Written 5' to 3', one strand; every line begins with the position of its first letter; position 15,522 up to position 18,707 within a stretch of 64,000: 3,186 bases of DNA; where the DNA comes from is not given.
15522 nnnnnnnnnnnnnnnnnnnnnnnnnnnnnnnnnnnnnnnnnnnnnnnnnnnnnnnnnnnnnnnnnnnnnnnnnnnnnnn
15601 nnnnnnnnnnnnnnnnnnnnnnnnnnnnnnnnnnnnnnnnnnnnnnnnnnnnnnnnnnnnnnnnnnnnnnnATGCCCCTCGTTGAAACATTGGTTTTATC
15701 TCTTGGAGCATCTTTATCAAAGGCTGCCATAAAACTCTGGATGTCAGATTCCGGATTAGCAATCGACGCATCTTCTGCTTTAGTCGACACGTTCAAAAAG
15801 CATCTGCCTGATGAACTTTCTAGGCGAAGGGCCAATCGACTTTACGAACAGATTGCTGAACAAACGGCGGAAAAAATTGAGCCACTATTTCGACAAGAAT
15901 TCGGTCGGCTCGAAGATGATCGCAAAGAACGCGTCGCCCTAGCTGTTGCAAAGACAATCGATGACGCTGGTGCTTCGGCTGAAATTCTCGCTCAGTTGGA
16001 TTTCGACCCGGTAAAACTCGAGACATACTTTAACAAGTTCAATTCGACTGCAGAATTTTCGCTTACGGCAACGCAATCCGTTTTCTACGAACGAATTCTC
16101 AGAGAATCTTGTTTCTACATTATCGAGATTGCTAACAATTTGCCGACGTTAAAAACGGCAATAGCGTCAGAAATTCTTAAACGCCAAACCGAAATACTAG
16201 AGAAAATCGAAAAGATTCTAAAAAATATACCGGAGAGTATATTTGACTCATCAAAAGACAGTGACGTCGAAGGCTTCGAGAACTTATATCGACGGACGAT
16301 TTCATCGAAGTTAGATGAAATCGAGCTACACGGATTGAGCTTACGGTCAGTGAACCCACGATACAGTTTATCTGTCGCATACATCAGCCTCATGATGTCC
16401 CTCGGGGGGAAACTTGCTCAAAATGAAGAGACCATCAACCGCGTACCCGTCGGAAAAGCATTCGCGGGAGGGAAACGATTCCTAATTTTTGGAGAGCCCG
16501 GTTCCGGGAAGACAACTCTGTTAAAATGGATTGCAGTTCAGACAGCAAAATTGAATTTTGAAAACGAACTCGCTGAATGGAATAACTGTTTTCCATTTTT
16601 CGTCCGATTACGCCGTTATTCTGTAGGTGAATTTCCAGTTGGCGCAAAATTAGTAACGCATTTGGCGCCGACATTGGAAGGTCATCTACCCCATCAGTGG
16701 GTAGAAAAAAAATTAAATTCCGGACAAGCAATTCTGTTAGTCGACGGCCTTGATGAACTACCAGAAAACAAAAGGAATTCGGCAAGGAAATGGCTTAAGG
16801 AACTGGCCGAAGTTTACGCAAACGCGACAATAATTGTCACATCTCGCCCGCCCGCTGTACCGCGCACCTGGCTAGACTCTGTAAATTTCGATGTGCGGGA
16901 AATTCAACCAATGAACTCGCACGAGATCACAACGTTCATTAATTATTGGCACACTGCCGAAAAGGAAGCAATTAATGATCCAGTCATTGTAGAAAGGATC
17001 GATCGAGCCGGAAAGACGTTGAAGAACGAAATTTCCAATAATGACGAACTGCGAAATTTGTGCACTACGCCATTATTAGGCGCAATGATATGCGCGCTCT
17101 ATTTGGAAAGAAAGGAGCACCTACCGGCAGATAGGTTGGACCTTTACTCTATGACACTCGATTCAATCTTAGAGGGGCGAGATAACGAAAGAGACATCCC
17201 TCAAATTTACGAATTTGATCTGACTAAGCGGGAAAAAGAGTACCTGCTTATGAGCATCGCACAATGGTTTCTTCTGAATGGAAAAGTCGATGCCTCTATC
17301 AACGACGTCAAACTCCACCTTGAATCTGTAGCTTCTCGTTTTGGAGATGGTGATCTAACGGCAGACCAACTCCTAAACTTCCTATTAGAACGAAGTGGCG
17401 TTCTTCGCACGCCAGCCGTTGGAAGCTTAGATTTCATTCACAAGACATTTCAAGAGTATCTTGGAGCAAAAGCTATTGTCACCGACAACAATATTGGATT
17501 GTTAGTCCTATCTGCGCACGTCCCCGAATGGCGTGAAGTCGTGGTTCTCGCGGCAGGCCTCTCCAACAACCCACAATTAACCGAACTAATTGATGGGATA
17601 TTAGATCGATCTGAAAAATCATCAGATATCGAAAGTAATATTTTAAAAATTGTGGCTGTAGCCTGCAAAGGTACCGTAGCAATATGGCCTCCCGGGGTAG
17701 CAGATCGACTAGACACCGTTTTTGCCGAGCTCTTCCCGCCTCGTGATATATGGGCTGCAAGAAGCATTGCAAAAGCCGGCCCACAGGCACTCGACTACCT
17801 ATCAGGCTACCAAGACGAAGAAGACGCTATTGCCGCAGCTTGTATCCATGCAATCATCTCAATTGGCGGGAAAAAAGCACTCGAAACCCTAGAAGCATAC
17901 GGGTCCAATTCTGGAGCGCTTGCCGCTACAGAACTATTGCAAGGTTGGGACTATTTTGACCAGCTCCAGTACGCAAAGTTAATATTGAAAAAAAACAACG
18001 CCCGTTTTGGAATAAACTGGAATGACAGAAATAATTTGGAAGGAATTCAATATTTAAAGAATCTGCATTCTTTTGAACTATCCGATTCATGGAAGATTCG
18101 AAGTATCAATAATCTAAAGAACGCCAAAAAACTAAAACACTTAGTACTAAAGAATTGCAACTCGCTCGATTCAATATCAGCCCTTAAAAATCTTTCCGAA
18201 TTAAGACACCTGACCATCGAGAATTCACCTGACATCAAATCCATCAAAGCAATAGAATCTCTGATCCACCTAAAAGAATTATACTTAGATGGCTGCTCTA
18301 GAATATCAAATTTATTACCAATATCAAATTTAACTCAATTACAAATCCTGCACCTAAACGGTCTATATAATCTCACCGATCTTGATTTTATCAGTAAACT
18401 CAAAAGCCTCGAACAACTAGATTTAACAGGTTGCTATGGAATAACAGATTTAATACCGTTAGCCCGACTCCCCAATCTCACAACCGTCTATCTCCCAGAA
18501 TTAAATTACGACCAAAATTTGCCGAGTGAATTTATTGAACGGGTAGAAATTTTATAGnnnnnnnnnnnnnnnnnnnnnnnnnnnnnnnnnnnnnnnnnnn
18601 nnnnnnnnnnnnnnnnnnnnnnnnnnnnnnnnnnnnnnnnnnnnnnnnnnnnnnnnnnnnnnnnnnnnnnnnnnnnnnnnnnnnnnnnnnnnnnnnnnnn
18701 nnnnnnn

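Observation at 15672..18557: Solitary NLR-like STAND NTPase (unknown N-domain, NACHT, HEAT, LRR) in a low-GC island: candidate single-gene antiphage or abortive-infection system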

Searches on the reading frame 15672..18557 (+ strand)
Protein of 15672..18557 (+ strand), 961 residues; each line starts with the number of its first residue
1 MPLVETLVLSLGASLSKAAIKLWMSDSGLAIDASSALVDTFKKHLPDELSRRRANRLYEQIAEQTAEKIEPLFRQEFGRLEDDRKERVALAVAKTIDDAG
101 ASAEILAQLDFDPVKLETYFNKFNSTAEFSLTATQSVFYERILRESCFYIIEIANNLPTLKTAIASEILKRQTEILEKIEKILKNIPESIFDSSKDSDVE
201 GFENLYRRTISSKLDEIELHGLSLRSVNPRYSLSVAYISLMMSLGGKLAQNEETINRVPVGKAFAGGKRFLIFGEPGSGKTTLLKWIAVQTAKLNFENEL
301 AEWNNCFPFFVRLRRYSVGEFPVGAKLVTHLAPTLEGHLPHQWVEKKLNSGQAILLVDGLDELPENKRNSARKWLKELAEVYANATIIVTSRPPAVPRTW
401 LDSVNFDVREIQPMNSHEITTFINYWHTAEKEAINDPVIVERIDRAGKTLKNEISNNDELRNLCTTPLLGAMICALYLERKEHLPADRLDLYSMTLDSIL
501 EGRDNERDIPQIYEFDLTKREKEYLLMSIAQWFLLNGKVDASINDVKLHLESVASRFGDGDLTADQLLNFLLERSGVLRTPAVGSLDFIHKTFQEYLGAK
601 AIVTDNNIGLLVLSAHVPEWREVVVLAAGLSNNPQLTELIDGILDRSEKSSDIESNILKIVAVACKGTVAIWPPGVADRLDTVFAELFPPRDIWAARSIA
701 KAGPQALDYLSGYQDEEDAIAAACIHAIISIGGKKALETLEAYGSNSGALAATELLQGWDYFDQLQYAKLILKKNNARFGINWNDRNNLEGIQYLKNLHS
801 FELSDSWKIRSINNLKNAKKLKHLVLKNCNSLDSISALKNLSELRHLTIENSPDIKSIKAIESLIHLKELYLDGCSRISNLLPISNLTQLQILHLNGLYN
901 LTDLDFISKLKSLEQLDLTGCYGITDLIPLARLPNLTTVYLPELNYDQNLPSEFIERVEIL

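Call 3: search_protein_families(library=pfam, proteins=[window:15672-18557:+], max_evalue=0.01)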
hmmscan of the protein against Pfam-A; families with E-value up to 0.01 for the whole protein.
window:15672-18557:+ (961 aa): 15 families
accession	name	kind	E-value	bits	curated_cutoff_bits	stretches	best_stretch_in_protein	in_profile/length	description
PF22733.1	NNH1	-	2.9e-35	122.4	27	1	9-183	2-176/177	NACHT N-terminal Helical domain 1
PF05729.18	NACHT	-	6.5e-18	65.6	26.7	1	271-429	4-166/167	NACHT domain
PF12799.13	LRR_4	-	3.4e-12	46.6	27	2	888-930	1-42/44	Leucine Rich repeats (2 copies)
PF23952.1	LRR_EndoS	-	5.7e-09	36.7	27.9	2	846-918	27-102/116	Endo-beta-N-acetylglucosaminidase EndoS LRR domain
PF25019.1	LRR_R13L1-DRL21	-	8.7e-08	32.6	27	3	879-942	63-125/127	R13L1/DRL21 LRRs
PF23598.1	LRR_14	-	1.6e-07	30.8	40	1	807-936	10-144/353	Leucine-rich repeat region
PF13306.12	LRR_5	-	3.6e-06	27.3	27.7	1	804-921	9-123/127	BspA type Leucine rich repeat region (6 copies)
PF24883.2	NPHP3_N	-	1e-05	26.2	24.8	0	344-392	117-164/164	Nephrocystin 3, N-terminal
PF25013.1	LRR_Zer-1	-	0.00012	22.7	27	1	793-853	5-65/137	Zer-1-like, Leucine-rich repeats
PF23247.1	LRR_RPS2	-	0.00024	21.5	27.9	1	795-931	5-143/160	Plant disease resistance protein RPS2-like, leucine-rich repeats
PF13401.12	AAA_22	-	0.00049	20.8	27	1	271-379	9-108/130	AAA domain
PF20720.3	nSTAND3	-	0.0013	18.8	27.2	0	271-297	21-47/155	Novel STAND NTPase 3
PF00004.35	AAA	-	0.002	19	21.2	0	271-381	2-91/131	ATPase family associated with various cellular activities (AAA)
PF24389.1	ORC-CDC6-like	-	0.003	16.8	27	1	270-322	35-89/571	ORC-CDC6-like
PF00005.33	ABC_tran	-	0.0031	18.5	25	1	266-291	10-35/137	ABC transporter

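Call 4: search_protein_families(library=padloc, proteins=[window:15672-18557:+], max_evalue=0.1)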
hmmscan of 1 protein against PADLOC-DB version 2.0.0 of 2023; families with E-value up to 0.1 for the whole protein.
window:15672-18557:+ (961 aa): 6 families
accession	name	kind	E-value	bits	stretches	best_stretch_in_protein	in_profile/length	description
PDLC05051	PDC-S60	-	2.3e-08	30.6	1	148-445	273-553/1027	-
PDLC04140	mad8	-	6.1e-06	24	1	255-289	15-49/314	mads_8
PDLC02195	IetA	-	0.00051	17.5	1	269-291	139-161/395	-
PDLC02196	IetA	-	0.0013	16.2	1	268-291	123-146/374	-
PDLC00304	PtuA1|PtuA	-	0.025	11.8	1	271-297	43-69/444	AAA ATPase domain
PDLC02422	PprDinG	-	0.043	9.9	1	272-297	198-223/930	-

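Call 5: search_protein_families(library=ncbifam, proteins=[window:15672-18557:+], max_evalue=0.01)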
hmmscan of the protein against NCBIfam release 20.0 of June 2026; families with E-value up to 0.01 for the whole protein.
window:15672-18557:+ (961 aa): 10 families
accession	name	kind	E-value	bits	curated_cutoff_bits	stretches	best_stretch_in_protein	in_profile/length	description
NF033188.1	internalin_H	exception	9.1e-15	54.3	1050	1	788-942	90-238/548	InlH/InlC2 family class 1 internalin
NF041351.1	XopL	equivalog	1.9e-13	50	500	1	837-943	171-280/497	type III secretion system leucine-rich repeat domain-containing effector XopL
NF033189.1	internalin_A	exception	2.5e-10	39.3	1600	1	788-938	89-232/799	class 1 internalin InlA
NF053861.1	DS8_antiphage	equivalog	7.3e-08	30.6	790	1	253-457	356-553/994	anti-phage protein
NF058535.1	antiphage_EruA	equivalog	4.8e-06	25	1000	0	263-291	20-48/1318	NACHT domain-containing antiphage protein EruA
NF047464.1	FibnectbindLIC11051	equivalog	0.002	16.6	1000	1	788-928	319-459/685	LIC_11051 family fibronectin-binding protein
NF041400.1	XopAE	equivalog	0.0028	16.7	600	0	840-942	111-216/478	type III secretion system effector XopAE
NF000355.4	ribo_prot_ABC_F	equivalog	0.0031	16.4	380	1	265-291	337-363/499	ribosomal protection-like ABC-F family protein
NF000170.2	ABCF_Vga_all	exception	0.0076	14.8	725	0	265-296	295-326/521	Vga family ABC-F type ribosomal protection protein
NF042959.1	IteA_antiphage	equivalog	0.0085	15.3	510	0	266-290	124-148/367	anti-phage ATPase IteA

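Call 13: find_homologous_proteins(query=window:15672-18554:+, max_evalue=0.00001)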
Query window:15672-18554:+ (961 aa): 138 proteins with E <= 0.00001 among 8000 candidates; the best 120 are listed.
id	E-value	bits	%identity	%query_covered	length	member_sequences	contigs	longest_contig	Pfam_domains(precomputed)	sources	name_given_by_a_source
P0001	0.0e+0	2146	100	100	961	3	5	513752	PF23598.2,PF13306.13,PF24883.3,PF25019.1,PF05729.19,PF12799.14,PF22733.2,PF23952.2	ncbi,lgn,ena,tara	tara:strand:- start:1198 stop:4083 length:2886 start_codon:yes stop_codon:yes gene_type:complete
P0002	3.8e-202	692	35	98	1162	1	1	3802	PF25019.1,PF05729.19,PF12799.14,PF22733.2,PF13401.13,PF25013.1,PF23247.2,PF23952.2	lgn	-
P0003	2.6e-182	626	35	97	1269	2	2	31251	PF25019.1,PF05729.19,PF12799.14,PF22733.2,PF25013.1,PF23247.2,PF23952.2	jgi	jgi:hypothetical protein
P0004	4.6e-179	616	34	98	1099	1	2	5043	PF25019.1,PF05729.19,PF12799.14,PF22733.2,PF25013.1,PF23247.2,PF23952.2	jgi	jgi:Leucine-rich repeat (LRR) protein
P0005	2.1e-172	594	32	100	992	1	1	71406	PF25019.1,PF05729.19,PF12799.14,PF22733.2,PF25013.1,PF23247.2,PF23952.2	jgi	jgi:hypothetical protein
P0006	2.2e-172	593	34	97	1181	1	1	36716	PF25019.1,PF05729.19,PF12799.14,PF22733.2,PF25013.1,PF23952.2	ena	-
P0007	8.9e-170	585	34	99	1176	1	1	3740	PF25019.1,PF05729.19,PF12799.14,PF22733.2,PF23247.2,PF23952.2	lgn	-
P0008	7.8e-165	569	35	96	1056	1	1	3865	PF13576.13,PF24883.3,PF05729.19,PF13599.14,PF00805.29,PF12799.14,PF22733.2,PF25013.1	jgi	-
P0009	1.7e-164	567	34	97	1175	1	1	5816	PF25019.1,PF05729.19,PF12799.14,PF22733.2,PF23952.2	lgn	-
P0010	4.3e-156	540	33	96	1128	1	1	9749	PF05729.19,PF22733.2,PF13401.13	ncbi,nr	ncbi:MAG: NACHT domain-containing protein [Comamonadaceae bacterium]|nr:MAG: NACHT domain-containing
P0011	3.8e-150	520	35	90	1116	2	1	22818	PF25019.1,PF05729.19,PF12799.14,PF22733.2,PF13855.13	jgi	jgi:Leucine-rich repeat (LRR) protein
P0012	6.3e-147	509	33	98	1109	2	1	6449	PF05729.19,PF12799.14,PF22733.2,PF13401.13,PF25013.1,PF23952.2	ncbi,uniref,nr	ncbi:NACHT domain-containing protein [Rhodococcus qingshengii]|uniref:NACHT domain-containing protei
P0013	1.6e-146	508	34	97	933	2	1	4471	PF05729.19,PF12799.14,PF22733.2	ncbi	-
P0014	1.7e-146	508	33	95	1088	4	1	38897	PF05729.19,PF22733.2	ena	-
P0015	2.7e-146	507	32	97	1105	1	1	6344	PF05729.19,PF12799.14,PF22733.2,PF13855.13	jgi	jgi:hypothetical protein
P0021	1.1e-139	485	33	94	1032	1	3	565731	PF05729.19,PF22733.2,PF23952.2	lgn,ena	-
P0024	3.2e-135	471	32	93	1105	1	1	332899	PF05729.19,PF12799.14,PF22733.2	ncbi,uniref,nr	ncbi:NACHT domain-containing protein [Williamsia soli]|uniref:NACHT domain-containing protein n=1 Ta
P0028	1.5e-133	465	32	90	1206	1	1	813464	PF05729.19,PF12799.14,PF22733.2,PF25013.1,PF13646.13,PF23952.2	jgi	jgi:hypothetical protein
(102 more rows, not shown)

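Call 17: find_encoding_contigs(protein=P0001, flank=10000, max_places=6)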
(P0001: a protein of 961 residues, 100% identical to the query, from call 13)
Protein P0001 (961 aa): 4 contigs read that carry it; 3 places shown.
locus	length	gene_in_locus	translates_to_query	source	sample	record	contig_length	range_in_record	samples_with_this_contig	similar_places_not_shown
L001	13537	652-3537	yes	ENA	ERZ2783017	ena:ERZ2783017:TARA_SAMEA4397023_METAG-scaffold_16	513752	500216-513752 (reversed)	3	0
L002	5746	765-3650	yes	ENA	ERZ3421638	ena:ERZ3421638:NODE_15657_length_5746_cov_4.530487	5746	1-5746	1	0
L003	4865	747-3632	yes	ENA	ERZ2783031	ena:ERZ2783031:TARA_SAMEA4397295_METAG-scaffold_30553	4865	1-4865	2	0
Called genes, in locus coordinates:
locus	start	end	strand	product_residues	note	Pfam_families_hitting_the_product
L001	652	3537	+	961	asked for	PF22733:NNH1, PF24883:NPHP3_N (faint), PF23952:LRR_EndoS (faint), PF05729:NACHT, PF25019:LRR_R13L1-DRL21 (faint), PF13306:LRR_5 (weak), PF23598:LRR_14 (weak), PF12799:LRR_4 (weak)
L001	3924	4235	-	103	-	PF01381:HTH_3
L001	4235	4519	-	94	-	PF05015:HigB-like_toxin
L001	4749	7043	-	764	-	PF02861:Clp_N, PF23569:NBD_SMAX1 (weak), PF00004:AAA, PF17871:AAA_lid_9, PF00004:AAA, PF07724:AAA_2, PF07728:AAA_5, PF10431:ClpB_D2-small, +8 more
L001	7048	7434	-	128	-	PF02617:ClpS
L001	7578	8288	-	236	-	-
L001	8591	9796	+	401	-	PF00768:Peptidase_S11, PF13354:Beta-lactamase2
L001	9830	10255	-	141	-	PF06094:GGACT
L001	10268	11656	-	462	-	PF02878:PGM_PMM_I, PF02879:PGM_PMM_II, PF02880:PGM_PMM_III, PF00408:PGM_PMM_IV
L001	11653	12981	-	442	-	PF03721:UDPG_MGDP_dh_N, PF00984:UDPG_MGDP_dh, PF03720:UDPG_MGDP_dh_C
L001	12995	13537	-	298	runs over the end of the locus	PF00483:NTP_transferase, PF12804:NTP_transf_3 (weak)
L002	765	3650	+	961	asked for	PF22733:NNH1, PF24883:NPHP3_N (faint), PF23952:LRR_EndoS (faint), PF05729:NACHT, PF25019:LRR_R13L1-DRL21 (faint), PF13306:LRR_5 (weak), PF23598:LRR_14 (weak), PF12799:LRR_4 (weak)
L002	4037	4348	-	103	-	PF01381:HTH_3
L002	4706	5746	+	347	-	?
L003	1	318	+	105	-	?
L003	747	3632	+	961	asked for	PF22733:NNH1, PF24883:NPHP3_N (faint), PF23952:LRR_EndoS (faint), PF05729:NACHT, PF25019:LRR_R13L1-DRL21 (faint), PF13306:LRR_5 (weak), PF23598:LRR_14 (weak), PF12799:LRR_4 (weak)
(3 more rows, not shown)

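Call 29: find_encoding_contigs(protein=P0005, flank=8000, max_places=2)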
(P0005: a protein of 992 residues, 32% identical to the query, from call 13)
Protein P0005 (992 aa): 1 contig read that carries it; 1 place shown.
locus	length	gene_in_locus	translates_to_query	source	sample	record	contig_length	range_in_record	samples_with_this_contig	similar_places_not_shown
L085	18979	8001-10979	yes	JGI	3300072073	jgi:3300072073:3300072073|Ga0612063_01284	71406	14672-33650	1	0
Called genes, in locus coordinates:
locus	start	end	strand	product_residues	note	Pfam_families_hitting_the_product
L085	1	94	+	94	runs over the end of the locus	PF07238:PilZ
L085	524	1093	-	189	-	PF01370:Epimerase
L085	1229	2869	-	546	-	PF01609:DDE_Tnp_1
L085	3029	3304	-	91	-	PF01370:Epimerase, PF05368:NmrA, PF01073:3Beta_HSD, PF07993:NAD_binding_4, PF16363:GDP_Man_Dehyd, PF13460:NAD_binding_10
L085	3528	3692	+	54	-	PF00216:Bac_DNA_binding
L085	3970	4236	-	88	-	-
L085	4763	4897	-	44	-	-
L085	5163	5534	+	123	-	-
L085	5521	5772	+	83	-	-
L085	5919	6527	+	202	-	PF13338:AbiEi_4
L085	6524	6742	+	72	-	-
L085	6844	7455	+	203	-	-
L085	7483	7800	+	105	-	-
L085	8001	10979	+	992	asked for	PF22733:NNH1, PF23952:LRR_EndoS (faint), PF23247:LRR_RPS2 (faint), PF25013:LRR_Zer-1 (faint), PF05729:NACHT, PF25019:LRR_R13L1-DRL21 (faint), PF12799:LRR_4 (faint)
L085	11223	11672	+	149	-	-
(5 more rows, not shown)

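Call 30: find_encoding_contigs(protein=P0021, flank=8000, max_places=2)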
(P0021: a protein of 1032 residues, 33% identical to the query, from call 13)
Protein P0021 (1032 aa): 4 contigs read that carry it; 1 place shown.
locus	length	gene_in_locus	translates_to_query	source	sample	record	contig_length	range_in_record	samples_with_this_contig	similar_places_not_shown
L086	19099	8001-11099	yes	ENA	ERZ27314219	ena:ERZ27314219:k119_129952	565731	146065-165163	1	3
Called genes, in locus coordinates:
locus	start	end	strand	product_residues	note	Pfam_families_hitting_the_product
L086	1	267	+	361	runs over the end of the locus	PF16819:DUF5074 (faint), PF21959:DUF6923 (faint), PF02983:Pro_Al_protease (faint)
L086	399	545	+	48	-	-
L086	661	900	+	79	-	-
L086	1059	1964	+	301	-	PF10107:Endonuc_Holl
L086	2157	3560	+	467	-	PF14020:DUF4236, PF00226:DnaJ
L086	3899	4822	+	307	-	-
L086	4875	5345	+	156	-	-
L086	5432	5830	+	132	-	PF14470:bPH_3, PF08000:bPH_1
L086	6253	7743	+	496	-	-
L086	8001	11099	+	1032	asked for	PF22733:NNH1, PF05729:NACHT, PF23952:LRR_EndoS (faint)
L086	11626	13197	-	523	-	PF00069:Pkinase, PF07714:PK_Tyr_Ser-Thr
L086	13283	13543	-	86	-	-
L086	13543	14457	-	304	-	PF00106:adh_short (faint)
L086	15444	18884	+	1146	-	PF19974:TCAD9, PF13191:AAA_16 (weak), PF00931:NB-ARC, PF13401:AAA_22, PF25872:HTH_77, PF00515:TPR_1 (faint), PF17874:TPR_MalT (weak), PF13424:TPR_12, +3 more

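Call 46: search_solved_structures(query=window:15672-18554:+, max_evalue=0.01)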
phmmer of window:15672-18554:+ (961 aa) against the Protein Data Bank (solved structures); distinct sequences matched with E-value up to 0.01: 19.
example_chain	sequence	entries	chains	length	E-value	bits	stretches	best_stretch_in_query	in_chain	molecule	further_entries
4fmz_A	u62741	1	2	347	2.2e-17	65.6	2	807-948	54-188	Internalin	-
4fho_A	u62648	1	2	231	1.9e-14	55.9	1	788-944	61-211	Internalin C2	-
1h6u_A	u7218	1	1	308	3.3e-14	55.1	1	788-943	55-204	INTERNALIN H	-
6dbg_A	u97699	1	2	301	5.2e-10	41.2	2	796-919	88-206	Internalin B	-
7nms_A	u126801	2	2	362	1.1e-09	40.1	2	795-919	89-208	Internalin B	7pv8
9qr4_A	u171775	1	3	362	1.1e-09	40.1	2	795-919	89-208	Internalin B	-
9qr5_A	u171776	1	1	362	1.1e-09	40.1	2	795-919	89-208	Internalin B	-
2y5q_A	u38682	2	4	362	1.1e-09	40.1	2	795-919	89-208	INTERNALIN B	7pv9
1m9s_A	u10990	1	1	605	9.4e-09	37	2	796-919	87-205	Internalin B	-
7crb_A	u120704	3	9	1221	9.4e-09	37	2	789-929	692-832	NAD+ hydrolase (NADase)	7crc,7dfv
4fcg_A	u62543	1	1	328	1.3e-06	29.9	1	836-942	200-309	uncharacterized protein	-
9qlv_A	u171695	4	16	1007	5.5e-05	24.5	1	759-884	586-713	Disease resistance protein ADR2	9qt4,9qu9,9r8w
4ezg_A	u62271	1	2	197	0.0012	20.2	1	819-939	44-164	Putative uncharacterized protein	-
4l3f_A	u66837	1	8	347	0.0014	19.9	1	820-939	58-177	Internalin K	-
4l3a_A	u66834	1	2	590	0.0036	18.5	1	820-939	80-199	Internalin K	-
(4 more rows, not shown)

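Call 54: predict_structure(alignment_id=A1)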
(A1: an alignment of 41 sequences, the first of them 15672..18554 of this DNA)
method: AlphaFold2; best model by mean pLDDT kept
length: 961 residues; sequences in the alignment: 41
mean_pLDDT: 83.4   pTM: 0.80
mean pLDDT of the five models: 83.4, 82.4, 81.2, 79.8, 78.6
residues with pLDDT >= 90: 408; 70-90: 386; 50-70: 122; < 50: 45
segments of 3 or more residues with pLDDT < 50: 26-41, 160-167, 221-229, 247-254
pLDDT, mean of each block of 10 residues (from residue 1): 66 79 54 43 60 73 80 71 83 83 69 84 68 83 85 66 47 63 66 62 88 71 47 63 65 62 88 90 91 87 94 87 90 85 94 95 89 95 96 87 90 88 84 75 90 89 88 84 84 88 59 77 95 91 93 77 88 84 81 94 97 93 95 97 97 91 90 92 91 85 90 93 93 92 91 89 91 89 81 91 90 93 95 94 96 94 97 94 96 94 93 94 88 91 60 63 59
secondary structure, 60 per line:
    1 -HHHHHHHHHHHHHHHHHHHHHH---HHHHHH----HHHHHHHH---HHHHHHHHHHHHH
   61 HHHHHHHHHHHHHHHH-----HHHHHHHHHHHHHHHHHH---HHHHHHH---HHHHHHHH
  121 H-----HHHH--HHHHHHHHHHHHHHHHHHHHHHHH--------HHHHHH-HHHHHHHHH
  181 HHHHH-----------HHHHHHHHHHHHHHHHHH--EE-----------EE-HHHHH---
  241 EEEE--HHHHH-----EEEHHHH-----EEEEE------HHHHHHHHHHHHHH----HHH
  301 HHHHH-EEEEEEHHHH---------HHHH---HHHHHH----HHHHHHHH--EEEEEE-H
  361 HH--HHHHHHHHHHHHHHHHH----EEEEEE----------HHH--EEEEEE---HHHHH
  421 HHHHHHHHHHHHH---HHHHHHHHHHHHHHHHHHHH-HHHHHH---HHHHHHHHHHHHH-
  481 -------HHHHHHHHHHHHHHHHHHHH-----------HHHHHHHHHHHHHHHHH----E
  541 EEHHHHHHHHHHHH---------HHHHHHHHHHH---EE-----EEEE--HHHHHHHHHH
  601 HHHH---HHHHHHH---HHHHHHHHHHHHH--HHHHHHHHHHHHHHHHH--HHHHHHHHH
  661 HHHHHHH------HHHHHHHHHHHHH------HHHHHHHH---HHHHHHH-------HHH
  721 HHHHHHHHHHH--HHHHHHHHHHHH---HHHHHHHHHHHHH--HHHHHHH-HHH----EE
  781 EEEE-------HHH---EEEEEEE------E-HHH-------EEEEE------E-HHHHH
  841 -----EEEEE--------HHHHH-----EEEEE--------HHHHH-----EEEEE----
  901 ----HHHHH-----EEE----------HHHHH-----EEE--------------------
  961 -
elements in order (helices of 4 or more, strands of 3 or more residues): H2-23 H27-32 H37-44 H48-76 H82-99 H103-109 H113-121 H127-130 H133-156 H165-170 H172-185 H197-214 H233-237 E241-244 H247-251 E257-259 H260-263 E269-273 H280-293 H298-305 E307-312 H313-316 H326-329 H333-338 H343-350 E353-358 H365-381 E386-391 E407-412 H416-433 H437-456 H458-463 H467-479 H488-507 H519-535 E540-542 H543-554 H564-574 E585-588 H591-604 H608-614 H618-630 H633-649 H652-667 H674-686 H693-700 H704-710 H718-731 H734-745 H749-761 H764-770 E779-784 E798-804 E823-827 H836-840 E846-850 H859-863 E869-873 H882-886 E892-896 H905-909 E915-917 H928-932 E938-940
